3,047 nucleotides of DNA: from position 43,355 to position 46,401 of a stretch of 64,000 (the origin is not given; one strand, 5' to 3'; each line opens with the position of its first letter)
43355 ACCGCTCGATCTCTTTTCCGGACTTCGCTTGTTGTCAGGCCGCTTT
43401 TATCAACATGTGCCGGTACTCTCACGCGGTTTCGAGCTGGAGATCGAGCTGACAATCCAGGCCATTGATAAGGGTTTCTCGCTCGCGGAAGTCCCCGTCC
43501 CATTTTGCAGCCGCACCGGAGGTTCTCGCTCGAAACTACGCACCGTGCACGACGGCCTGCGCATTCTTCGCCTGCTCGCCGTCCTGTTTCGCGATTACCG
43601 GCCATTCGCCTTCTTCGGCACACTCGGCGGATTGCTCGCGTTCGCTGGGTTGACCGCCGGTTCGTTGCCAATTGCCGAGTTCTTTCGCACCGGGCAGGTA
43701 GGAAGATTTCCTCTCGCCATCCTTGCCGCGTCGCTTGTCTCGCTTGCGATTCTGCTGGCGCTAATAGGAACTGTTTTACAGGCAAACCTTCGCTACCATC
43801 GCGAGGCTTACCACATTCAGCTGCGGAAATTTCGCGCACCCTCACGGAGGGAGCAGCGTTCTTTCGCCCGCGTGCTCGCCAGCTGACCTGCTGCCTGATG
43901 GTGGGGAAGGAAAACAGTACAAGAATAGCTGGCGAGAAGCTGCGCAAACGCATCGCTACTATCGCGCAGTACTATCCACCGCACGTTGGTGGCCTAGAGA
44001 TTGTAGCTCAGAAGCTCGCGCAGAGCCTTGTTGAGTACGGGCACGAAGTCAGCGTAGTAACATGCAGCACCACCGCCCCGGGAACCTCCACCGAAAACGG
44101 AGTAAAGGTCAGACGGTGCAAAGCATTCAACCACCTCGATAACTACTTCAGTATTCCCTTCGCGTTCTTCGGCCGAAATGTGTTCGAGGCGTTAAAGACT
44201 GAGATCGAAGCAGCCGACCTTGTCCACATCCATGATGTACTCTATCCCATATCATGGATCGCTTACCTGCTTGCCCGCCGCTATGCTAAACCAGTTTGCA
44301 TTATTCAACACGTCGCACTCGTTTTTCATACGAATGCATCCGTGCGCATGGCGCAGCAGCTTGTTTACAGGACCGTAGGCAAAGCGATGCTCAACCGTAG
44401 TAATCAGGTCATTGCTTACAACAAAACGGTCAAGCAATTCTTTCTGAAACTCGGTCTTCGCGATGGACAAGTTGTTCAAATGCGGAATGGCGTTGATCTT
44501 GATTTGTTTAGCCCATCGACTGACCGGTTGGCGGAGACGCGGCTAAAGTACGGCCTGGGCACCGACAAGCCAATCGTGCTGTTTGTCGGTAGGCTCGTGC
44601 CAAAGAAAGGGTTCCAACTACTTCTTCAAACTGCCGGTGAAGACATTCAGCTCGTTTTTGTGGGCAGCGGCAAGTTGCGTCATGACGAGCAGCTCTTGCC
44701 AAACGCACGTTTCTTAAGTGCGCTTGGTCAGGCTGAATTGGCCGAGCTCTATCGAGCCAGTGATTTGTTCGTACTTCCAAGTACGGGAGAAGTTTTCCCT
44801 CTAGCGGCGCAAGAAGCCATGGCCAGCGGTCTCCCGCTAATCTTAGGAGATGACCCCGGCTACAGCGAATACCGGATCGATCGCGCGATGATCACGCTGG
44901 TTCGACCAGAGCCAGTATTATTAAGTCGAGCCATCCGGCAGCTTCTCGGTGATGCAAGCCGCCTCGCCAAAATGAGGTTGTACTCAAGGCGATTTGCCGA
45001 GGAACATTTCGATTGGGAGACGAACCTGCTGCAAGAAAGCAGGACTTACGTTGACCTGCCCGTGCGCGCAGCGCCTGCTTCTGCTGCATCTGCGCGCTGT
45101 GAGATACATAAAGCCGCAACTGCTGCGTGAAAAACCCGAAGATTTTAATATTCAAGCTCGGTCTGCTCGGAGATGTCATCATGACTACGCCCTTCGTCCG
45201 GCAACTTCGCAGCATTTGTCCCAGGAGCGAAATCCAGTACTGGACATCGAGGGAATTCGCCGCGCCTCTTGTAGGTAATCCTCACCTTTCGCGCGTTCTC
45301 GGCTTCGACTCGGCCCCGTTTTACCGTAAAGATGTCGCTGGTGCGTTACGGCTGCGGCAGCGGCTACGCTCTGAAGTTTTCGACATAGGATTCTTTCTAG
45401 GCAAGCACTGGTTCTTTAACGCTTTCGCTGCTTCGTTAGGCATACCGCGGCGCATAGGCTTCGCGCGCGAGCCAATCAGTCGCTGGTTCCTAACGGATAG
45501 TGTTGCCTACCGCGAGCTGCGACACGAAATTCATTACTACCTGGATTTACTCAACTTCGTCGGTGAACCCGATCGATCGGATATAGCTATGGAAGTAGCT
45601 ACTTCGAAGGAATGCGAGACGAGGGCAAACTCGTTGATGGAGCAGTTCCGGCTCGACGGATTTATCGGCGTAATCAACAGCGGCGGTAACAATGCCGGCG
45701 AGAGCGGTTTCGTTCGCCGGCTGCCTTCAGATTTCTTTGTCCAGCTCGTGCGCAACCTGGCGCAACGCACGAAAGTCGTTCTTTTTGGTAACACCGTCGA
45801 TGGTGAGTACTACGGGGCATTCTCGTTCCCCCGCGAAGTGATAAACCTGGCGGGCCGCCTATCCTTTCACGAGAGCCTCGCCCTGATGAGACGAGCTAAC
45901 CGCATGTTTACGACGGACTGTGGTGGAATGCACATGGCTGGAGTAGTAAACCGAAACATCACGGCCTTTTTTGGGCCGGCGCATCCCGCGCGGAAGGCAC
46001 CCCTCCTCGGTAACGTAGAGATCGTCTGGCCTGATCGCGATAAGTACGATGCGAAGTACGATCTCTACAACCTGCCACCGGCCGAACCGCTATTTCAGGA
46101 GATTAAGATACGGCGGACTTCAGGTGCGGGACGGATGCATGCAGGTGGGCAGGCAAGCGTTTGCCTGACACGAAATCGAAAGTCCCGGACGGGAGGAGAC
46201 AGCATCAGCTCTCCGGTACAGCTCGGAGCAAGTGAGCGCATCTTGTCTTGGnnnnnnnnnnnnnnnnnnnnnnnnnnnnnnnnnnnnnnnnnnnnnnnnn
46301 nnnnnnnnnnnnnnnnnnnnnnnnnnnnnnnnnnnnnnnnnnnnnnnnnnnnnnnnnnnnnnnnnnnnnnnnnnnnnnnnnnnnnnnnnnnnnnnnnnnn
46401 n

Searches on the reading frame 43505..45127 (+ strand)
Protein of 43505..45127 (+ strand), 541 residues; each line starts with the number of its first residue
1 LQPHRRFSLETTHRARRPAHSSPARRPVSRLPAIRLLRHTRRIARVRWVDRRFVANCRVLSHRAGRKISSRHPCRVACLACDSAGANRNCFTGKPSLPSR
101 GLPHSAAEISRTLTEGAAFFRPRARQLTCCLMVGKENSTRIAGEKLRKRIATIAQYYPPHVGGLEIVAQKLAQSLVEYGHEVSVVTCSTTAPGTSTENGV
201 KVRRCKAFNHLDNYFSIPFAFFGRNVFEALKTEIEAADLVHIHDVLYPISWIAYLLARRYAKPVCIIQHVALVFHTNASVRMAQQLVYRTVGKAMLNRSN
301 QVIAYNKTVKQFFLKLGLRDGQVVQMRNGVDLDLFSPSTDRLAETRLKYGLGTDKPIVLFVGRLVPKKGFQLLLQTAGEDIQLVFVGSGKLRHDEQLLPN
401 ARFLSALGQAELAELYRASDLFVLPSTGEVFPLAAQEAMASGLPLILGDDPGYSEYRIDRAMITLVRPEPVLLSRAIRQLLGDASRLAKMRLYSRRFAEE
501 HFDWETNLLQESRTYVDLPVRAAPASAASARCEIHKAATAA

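Call 68: search_protein_families(library=pfam, proteins=[window:43505-45127:+], max_evalue=0.0001)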
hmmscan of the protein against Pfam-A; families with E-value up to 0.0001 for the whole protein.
window:43505-45127:+ (541 aa): 6 families
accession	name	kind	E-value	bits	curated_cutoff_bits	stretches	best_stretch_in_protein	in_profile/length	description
PF00534.26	Glycos_transf_1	-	1.7e-25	90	26.4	1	346-495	6-170/172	Glycosyl transferases group 1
PF13692.12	Glyco_trans_1_4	-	1.1e-19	71.5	27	1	356-483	2-142/142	Glycosyl transferases group 1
PF13439.12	Glyco_transf_4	-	3.3e-19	70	28.5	1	161-333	1-169/170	Glycosyltransferase Family 4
PF13579.12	Glyco_trans_4_4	-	1.1e-15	58.7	29.7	1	162-329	1-158/158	Glycosyl transferase 4-like domain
PF20706.3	GT4-conflict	-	3.8e-11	43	26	1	409-455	272-318/385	Family 4 Glycosyltransferase in conflict systems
PF08323.17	Glyco_transf_5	-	3.1e-06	27.5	22.7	0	150-260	2-150/239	Starch synthase catalytic domain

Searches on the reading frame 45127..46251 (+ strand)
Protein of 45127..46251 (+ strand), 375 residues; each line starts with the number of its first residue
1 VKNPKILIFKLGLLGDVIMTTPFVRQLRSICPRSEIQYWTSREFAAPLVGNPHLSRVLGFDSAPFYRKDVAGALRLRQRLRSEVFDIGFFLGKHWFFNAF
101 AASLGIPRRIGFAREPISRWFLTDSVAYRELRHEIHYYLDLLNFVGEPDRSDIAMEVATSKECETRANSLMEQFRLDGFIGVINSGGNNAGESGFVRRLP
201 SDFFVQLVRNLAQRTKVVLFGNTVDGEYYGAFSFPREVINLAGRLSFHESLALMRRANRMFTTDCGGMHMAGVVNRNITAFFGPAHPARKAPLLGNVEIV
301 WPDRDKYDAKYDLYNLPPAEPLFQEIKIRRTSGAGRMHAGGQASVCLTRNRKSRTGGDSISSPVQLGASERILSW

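Call 68: search_protein_families(library=pfam, proteins=[window:45127-46251:+], max_evalue=0.0001)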
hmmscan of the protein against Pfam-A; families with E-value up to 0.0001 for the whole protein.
window:45127-46251:+ (375 aa): 1 family
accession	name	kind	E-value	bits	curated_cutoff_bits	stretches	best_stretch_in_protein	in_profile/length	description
PF01075.23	Glyco_transf_9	-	4.1e-14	52.9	22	1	74-306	2-233/247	Glycosyltransferase family 9 (heptosyltransferase)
